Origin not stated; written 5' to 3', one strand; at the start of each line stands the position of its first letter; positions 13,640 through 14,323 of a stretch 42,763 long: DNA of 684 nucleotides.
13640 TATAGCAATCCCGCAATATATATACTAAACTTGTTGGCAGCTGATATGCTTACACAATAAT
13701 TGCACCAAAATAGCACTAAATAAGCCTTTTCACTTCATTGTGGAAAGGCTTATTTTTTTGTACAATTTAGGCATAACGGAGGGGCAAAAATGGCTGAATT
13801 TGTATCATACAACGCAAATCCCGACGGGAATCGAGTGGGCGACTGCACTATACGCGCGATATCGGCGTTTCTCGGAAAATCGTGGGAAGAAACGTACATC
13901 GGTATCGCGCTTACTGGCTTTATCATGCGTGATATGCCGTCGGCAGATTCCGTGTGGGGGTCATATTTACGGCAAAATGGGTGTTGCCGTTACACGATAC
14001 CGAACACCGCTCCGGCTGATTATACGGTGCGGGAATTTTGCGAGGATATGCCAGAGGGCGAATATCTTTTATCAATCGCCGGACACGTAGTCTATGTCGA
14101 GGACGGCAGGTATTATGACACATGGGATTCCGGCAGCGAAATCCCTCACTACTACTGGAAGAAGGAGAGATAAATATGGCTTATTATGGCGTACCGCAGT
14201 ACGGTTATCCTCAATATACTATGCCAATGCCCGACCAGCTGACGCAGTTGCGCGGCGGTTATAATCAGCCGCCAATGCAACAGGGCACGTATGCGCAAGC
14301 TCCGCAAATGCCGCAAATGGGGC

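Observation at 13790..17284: Eight-gene, two-operon cargo block next to attP encoding thiol-enzyme-like, Gln-rich, Cys/Gly-rich and C1q/BclA-like proteins: candidate undescribed envelope or spore-surface module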

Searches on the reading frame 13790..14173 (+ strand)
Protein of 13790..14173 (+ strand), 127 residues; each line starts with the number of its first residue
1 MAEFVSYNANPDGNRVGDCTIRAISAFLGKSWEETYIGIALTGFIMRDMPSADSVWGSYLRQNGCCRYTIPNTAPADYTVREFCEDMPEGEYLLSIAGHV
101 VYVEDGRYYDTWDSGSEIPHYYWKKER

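Call 5: search_protein_families(library=pfam, max_evalue=1, proteins=[window:13790-14173:+])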
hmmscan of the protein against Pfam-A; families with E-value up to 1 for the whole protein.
window:13790-14173:+ (127 aa): 1 family
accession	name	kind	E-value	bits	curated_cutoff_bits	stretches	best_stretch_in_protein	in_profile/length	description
PF11880.13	DUF3400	-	0.08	13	25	0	27-45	22-40/45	Domain of unknown function (DUF3400)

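Call 6: search_protein_families(library=phrogs, max_evalue=1, proteins=[window:13790-14173:+])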
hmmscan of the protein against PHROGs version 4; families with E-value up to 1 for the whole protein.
window:13790-14173:+ (127 aa): 2 families
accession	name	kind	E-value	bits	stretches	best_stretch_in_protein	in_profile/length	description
phrog_3754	-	unknown function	4.3e-26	92.9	1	4-125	8-143/145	-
phrog_15863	-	unknown function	5.6e-06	26.9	1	4-117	3-112/312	-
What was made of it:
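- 13790..14173 (+): g1: minimal papain-like Cys-His-Asp protein (127 aa). phrog_3754, E=4e-26 (call 6).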

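Call 28: search_protein_families(library=ncbifam, max_evalue=1, proteins=[window:13790-14173:+])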
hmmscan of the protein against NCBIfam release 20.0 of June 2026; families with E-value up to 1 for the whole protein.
window:13790-14173:+ (127 aa): 0 families

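Call 29: search_protein_families(library=padloc, max_evalue=1, proteins=[window:13790-14173:+])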
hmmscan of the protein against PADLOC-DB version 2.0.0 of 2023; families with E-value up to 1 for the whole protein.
window:13790-14173:+ (127 aa): 0 families

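Call 34: search_solved_structures(query=A2, max_evalue=10, show_alignments=3)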
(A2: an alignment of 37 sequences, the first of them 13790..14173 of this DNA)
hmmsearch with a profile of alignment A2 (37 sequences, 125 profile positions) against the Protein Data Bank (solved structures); distinct sequences matched with E-value up to 10: 10.
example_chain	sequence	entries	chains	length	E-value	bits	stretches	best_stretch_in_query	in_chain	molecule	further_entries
6che_A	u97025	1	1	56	0.33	14.3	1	42-80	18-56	Immunoglobulin G-binding protein G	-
2kbt_A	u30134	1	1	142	0.49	13.8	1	42-87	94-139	Proto-oncogene vav,Immunoglobulin G-binding protein G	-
5uce_A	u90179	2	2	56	0.55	13.6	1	42-80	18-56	Immunoglobulin G-binding protein G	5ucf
2klk_A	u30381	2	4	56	0.58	13.6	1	42-80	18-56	IMMUNOGLOBULIN G-BINDING PROTEIN G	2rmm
5bmh_A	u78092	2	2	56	0.67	13.3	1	42-80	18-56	Immunoglobulin G-binding protein G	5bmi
6rss_A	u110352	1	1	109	0.7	13.3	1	42-80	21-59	NEDD4-like E3 ubiquitin-protein ligase WWP2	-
8ari_a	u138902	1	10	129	0.83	13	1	42-99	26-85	Retinoic acid-induced protein 2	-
6hka_A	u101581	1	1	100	0.86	13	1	42-83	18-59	Immunoglobulin G-binding protein G,Serine-protein kinase ATM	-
2mbb_A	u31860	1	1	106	0.91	12.9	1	42-86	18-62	Immunoglobulin G-binding protein G/DNA polymerase iota fusion protein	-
2kn4_A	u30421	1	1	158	0.93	12.9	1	42-88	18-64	Immunoglobulin G-binding protein G,Serine/arginine-rich splicing factor 2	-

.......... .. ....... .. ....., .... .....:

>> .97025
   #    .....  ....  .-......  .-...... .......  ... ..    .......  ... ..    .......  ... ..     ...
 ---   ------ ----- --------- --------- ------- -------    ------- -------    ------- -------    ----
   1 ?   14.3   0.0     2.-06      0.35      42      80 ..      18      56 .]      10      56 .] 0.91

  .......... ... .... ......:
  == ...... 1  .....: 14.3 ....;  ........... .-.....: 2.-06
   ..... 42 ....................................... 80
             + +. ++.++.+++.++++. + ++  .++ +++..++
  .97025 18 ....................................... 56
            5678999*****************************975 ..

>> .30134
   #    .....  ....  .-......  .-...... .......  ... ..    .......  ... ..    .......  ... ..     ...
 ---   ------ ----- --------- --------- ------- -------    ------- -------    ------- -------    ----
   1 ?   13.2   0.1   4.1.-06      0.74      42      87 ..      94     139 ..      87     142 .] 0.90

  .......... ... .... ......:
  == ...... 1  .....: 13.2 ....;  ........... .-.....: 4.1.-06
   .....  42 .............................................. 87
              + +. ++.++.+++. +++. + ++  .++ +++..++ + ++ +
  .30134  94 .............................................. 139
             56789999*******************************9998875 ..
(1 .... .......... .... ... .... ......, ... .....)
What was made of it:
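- On Papain-like cysteine peptidases: No sequence-level hit (calls 5, 34).
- Closest known: Papain-like. Different: There is no Pfam or PDB sequence match (calls 5, 34).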

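Call 35: find_homologous_proteins(query=window:13790-14173:+)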
Query window:13790-14173:+ (127 aa): 713 proteins with E <= 0.001 among 715 candidates; the best 120 are listed.
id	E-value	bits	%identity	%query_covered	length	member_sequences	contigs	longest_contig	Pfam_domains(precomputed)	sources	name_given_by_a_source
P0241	5.0e-83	294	98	100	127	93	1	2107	-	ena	-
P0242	4.4e-62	226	72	99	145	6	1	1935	-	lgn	-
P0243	1.0e-59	219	99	76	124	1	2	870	-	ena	-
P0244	6.4e-56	206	66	99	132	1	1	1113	-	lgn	-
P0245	7.2e-54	200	67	97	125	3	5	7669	-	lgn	-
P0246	7.0e-53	197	65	97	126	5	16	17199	-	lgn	-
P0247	1.2e-51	193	64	98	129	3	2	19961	-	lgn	-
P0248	2.0e-51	192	63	98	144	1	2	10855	-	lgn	-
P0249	2.8e-51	191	63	98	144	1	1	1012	-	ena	-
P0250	2.8e-51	191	63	98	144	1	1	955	-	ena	-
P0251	7.3e-51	190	62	98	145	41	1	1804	-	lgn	-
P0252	1.0e-50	189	63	96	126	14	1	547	-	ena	-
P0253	2.3e-50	188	64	97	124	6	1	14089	-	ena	-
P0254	2.6e-50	188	63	97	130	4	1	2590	-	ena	-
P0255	2.7e-50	188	63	99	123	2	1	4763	-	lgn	-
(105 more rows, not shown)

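Call 40: predict_structure(alignment_id=A3)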
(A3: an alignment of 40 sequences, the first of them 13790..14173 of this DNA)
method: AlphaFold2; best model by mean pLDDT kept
length: 127 residues; sequences in the alignment: 40
mean_pLDDT: 89.1   pTM: 0.82
mean pLDDT of the five models: 89.1, 89.1, 88.4, 87.9, 87.5
residues with pLDDT >= 90: 93; 70-90: 20; 50-70: 12; < 50: 2
segments of 3 or more residues with pLDDT < 50: none
pLDDT, mean of each block of 10 residues (from residue 1): 69 62 94 95 96 94 96 91 94 92 93 92 90
secondary structure, 60 per line:
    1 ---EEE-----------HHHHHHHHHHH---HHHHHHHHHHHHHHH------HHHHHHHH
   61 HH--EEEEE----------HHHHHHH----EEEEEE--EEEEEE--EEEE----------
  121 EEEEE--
elements in order: E4-6 H18-28 H32-46 H53-62 E65-69 H80-86 E91-96 E99-104 E107-110 E121-125
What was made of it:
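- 13790..14173 (+): In the AlphaFold2 model (pLDDT 89), Cys19 starts helix 18-28 and His99 starts strand 99-104 (call 40).
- On Papain-like cysteine peptidases: The model has helix 18-28 and strands 99-104 and 107-110 (call 40).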

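Call 43: fold_search(model_id=the predicted structure, library=pdb)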
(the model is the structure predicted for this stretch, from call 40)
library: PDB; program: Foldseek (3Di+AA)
matches with E <= 10: 331; with E <= 0.001: 0
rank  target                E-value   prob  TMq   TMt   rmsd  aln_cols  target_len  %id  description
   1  6pgv_A                5.0e-02  0.89  0.50  0.43   9.1       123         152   16  Human Josephin-2 in complex with ubiquitin (released 2019-10-23)
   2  3ifu                  2.8e-01  0.44  0.34  0.26   6.3       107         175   12  The Crystal Structure of Porcine Reproductive and Respiratory Syndrome Virus (PRRSV) Leader Protease Nsp1 (released 2009-10-27)
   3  8brf_AAA              3.9e-01  0.15  0.36  0.33   9.0       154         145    8  YopQ apo from Yersinia enterocolitica (released 2023-12-13)
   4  2bpd_B                7.3e-01  0.05  0.11  0.11   7.5        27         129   11  STRUCTURE OF MURINE DECTIN-1 (released 2006-08-30)
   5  1xv2_A                1.0e+00  0.33  0.31  0.19   5.7        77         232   16  Crystal Structure of a Protein of Unknown Function Similar to Alpha-acetolactate Decarboxylase from Staphylococcus aur (released 2004-12-14)
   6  1kg0_C                1.1e+00  0.04  0.16  0.15  12.9       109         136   12  Structure of the Epstein-Barr Virus gp42 Protein Bound to the MHC class II Receptor HLA-DR1 (released 2002-03-27)
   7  3fjs_D                1.1e+00  0.11  0.19  0.23   3.8        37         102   16  CRYSTAL STRUCTURE OF A PUTATIVE BIOSYNTHETIC PROTEIN WITH RMLC-LIKE CUPIN FOLD (REUT_B4087) FROM RALSTONIA EUTROPHA JM (released 2009-01-13)
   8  6nwo_A                1.3e+00  0.03  0.15  0.13  11.9        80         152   16  Structures of the transcriptional regulator BgaR, a lactose sensor. (released 2019-07-17)
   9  3fe5                  1.4e+00  0.10  0.20  0.10   3.5        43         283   14  Crystal structure of 3-hydroxyanthranilate 3,4-dioxygenase from bovine kidney (released 2009-06-09)
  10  2qnk                  1.4e+00  0.08  0.18  0.09   4.9        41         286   15  Crystal structure of human 3-hydroxyanthranilate 3,4-dioxygenase (released 2007-08-14)
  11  7yoy_C                1.5e+00  0.05  0.17  0.17  12.0       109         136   10  Cryo-EM structure of EBV gHgL-gp42 in complex with mAbs 3E8 and 5E3 (localized refinement) (released 2024-01-31)
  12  3bdw_B                1.5e+00  0.03  0.16  0.17   8.9        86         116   10  Human CD94/NKG2A (released 2008-01-01)
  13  3fjs_C                1.6e+00  0.09  0.19  0.22   3.8        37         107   16  CRYSTAL STRUCTURE OF A PUTATIVE BIOSYNTHETIC PROTEIN WITH RMLC-LIKE CUPIN FOLD (REUT_B4087) FROM RALSTONIA EUTROPHA JM (released 2009-01-13)
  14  3fd4_B                1.7e+00  0.04  0.17  0.15  12.3       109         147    9  Crystal Structure of Epstein-Barr virus gp42 protein (released 2009-06-23)
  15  8pz3_B                1.8e+00  0.04  0.19  0.10   7.2        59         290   20  TssM - A USP-like DUB from B. pseudomallei (193-430) (released 2023-12-13)
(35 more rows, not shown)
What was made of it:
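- On Papain-like cysteine peptidases: PRRSV nsp1 and NlpC/P60 score lower (call 43).
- Closest known: Papain-like. Same: Its best structural match is Josephin-2 (call 43).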

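Call 46: search_dna_similar(query=window:13790-14173:+, collection=phages, mode=protein, max_rows=60, max_evalue=0.001)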
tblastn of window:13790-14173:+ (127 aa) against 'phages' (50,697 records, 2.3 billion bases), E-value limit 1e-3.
Records with a match: 52; places in all: 52; records where one place covers at least 80% of the query: 51.
Best place of each record, by identity: <60% 52.
By first word of the organism name: Bacillus 23; Prevotella 15; Bacteriophage 8; Dulem 2; Geobacillus 2; Butyrivibrio 1; bajarodcaudo 1.
By host as written in the record: Prevotella sp. 15; Bacillus anthracis Sterne 10; - 9; Bacillus anthracis 5; Bacillus cereus 4; Bacillus cereus VKM B-370 2; Geobacillus kaustophilus ATCC 8005 2; Varecia variegata 1; and 4 more.
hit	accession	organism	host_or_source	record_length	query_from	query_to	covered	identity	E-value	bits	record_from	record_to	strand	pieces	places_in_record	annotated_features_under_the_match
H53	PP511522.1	Dulem virus 35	Varecia variegata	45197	1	126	99%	54.0%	2e-40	147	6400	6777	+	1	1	hypothetical protein (x3)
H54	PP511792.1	Dulem virus 33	Propithecus coquereli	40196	4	126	97%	54.5%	4e-40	146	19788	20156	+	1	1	hypothetical protein (x2)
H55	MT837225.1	Bacteriophage sp.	human fecal samples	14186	7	125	94%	54.6%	4e-39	144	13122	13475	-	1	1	record has no annotation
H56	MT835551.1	Bacteriophage sp.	human fecal samples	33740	4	126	97%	51.2%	2e-37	139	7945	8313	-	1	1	record has no annotation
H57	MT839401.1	Bacteriophage sp.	human fecal samples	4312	1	126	99%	48.8%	1e-33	128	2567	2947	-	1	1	record has no annotation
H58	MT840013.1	Bacteriophage sp.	human fecal samples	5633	7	126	94%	49.6%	3e-33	127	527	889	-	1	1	record has no annotation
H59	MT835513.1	Bacteriophage sp.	human fecal samples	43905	7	126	94%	49.2%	4e-35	132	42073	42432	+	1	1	record has no annotation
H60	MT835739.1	Bacteriophage sp.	human fecal samples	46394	1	125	98%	46.8%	2e-31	122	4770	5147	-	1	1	record has no annotation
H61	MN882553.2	Butyrivibrio virus Ceridwen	Butyrivibrio fibrisolvens DSM 3071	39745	1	125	98%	45.6%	7e-30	117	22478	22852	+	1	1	hypothetical protein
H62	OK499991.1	Bacillus phage vB_BanS_Sophrita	Bacillus anthracis Sterne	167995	7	125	94%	39.7%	6e-21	92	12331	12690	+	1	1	hypothetical protein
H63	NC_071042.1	Bacillus phage vB_BanS_Sophrita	Bacillus anthracis Sterne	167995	7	125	94%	39.7%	6e-21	92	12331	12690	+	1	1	hypothetical protein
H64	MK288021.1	Bacillus phage pW2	Bacillus cereus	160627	7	125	94%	39.7%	1e-20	91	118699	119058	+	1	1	hypothetical protein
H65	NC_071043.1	Bacillus phage pW2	Bacillus cereus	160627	7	125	94%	39.7%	1e-20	91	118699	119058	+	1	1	hypothetical protein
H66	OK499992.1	Bacillus phage vB_BanS_Nate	Bacillus anthracis Sterne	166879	7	125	94%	38.8%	2e-21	94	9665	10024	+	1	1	hypothetical protein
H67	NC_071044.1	Bacillus phage vB_BanS_Nate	Bacillus anthracis Sterne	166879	7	125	94%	38.8%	2e-21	94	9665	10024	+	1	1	hypothetical protein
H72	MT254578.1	Bacillus phage Izhevsk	Bacillus cereus VKM B-370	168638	7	125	94%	37.5%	2e-20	91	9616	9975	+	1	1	putative peptidase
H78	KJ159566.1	Geobacillus phage GBK2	Geobacillus kaustophilus ATCC 8005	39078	7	127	95%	35.2%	2e-19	88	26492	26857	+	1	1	hypothetical protein (x2)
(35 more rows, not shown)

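Call 47: get_annotated_region(hit=H72, flank=5000)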
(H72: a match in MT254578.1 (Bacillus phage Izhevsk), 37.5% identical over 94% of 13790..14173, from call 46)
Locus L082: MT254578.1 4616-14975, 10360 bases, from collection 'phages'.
description: Bacillus phage Izhevsk, complete genome.
organism: Bacillus phage Izhevsk (NCBI taxid 2724322)
taxonomy: Viruses; Duplodnaviria; Heunggongvirae; Uroviricota; Caudoviricetes; Joanripponvirinae; Tsamsavirus; Tsamsavirus izhevsk
host: Bacillus cereus VKM B-370; source: soil sample; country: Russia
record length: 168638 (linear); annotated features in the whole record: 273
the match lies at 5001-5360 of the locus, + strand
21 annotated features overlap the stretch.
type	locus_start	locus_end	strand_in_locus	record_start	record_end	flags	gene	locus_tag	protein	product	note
CDS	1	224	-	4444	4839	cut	-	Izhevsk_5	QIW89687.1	hypothetical protein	-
CDS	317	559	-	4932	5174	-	-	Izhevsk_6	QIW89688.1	hypothetical protein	-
CDS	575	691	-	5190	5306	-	-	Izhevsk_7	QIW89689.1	hypothetical protein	-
CDS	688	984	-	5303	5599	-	-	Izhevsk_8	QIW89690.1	hypothetical protein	-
CDS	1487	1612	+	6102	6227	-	-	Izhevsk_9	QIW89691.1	hypothetical protein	-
CDS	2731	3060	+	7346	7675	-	-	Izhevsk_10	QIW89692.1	hypothetical protein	-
CDS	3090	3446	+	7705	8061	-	-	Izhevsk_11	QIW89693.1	hypothetical protein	-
CDS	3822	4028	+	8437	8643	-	-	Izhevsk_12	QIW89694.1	hypothetical protein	-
CDS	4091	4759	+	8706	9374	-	-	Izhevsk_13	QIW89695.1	serine/threonine protein kinase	-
CDS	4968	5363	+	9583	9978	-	-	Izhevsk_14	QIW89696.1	putative peptidase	-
CDS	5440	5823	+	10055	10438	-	-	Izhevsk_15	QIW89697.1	putative signal peptide-containing lipoprotein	-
CDS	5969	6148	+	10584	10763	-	-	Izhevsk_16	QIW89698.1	hypothetical protein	-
CDS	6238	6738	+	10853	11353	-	-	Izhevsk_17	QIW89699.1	type I DNA restriction enzymes inhibitor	putative T7 Ocr-like protein, type I DNA restriction enzymes inhibitor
CDS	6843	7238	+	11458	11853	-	-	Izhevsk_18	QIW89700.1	hypothetical protein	-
CDS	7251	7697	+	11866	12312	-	-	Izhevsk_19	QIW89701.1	hypothetical protein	-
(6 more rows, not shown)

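Call 48: get_annotated_region(hit=H78, flank=5000)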
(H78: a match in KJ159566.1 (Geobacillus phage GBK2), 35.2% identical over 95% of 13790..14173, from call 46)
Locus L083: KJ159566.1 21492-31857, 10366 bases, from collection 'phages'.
description: Geobacillus phage GBK2, complete genome.
organism: Geobacillus phage GBK2 (NCBI taxid 1458842)
taxonomy: Viruses; Duplodnaviria; Heunggongvirae; Uroviricota; Caudoviricetes
host: Geobacillus kaustophilus ATCC 8005; source: -; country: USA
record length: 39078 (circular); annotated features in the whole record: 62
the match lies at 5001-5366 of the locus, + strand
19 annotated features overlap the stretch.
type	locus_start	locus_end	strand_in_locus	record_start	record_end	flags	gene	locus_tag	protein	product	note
CDS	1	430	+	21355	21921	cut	-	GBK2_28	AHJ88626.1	hypothetical protein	-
CDS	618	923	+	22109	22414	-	-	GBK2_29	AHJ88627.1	hypothetical protein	-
CDS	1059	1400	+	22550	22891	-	-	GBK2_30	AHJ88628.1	hypothetical protein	-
CDS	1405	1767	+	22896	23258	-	-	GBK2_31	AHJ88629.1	hypothetical protein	-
CDS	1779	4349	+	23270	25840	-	-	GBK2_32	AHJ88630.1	hypothetical protein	-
CDS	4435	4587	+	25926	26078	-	-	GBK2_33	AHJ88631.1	hypothetical protein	-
CDS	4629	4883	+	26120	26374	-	-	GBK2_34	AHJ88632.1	hypothetical protein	-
CDS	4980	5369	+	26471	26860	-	-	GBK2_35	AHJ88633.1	hypothetical protein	-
CDS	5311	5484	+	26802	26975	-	-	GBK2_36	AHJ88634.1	hypothetical protein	-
CDS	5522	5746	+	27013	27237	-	-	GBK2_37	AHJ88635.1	hypothetical protein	-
CDS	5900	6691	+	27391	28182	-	-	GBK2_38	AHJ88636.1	recombinase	-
CDS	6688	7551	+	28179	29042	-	-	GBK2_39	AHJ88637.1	RecT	-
CDS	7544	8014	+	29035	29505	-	-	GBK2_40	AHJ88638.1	SSB protein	-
CDS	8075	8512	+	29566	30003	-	-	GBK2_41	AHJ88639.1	hypothetical protein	-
CDS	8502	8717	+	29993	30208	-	-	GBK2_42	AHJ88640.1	hypothetical protein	-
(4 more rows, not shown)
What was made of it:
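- g1 also occurs alone in early regions of Tsamsa-like Bacillus phages, in GBK2 and in Lak megaphages (calls 46-48).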
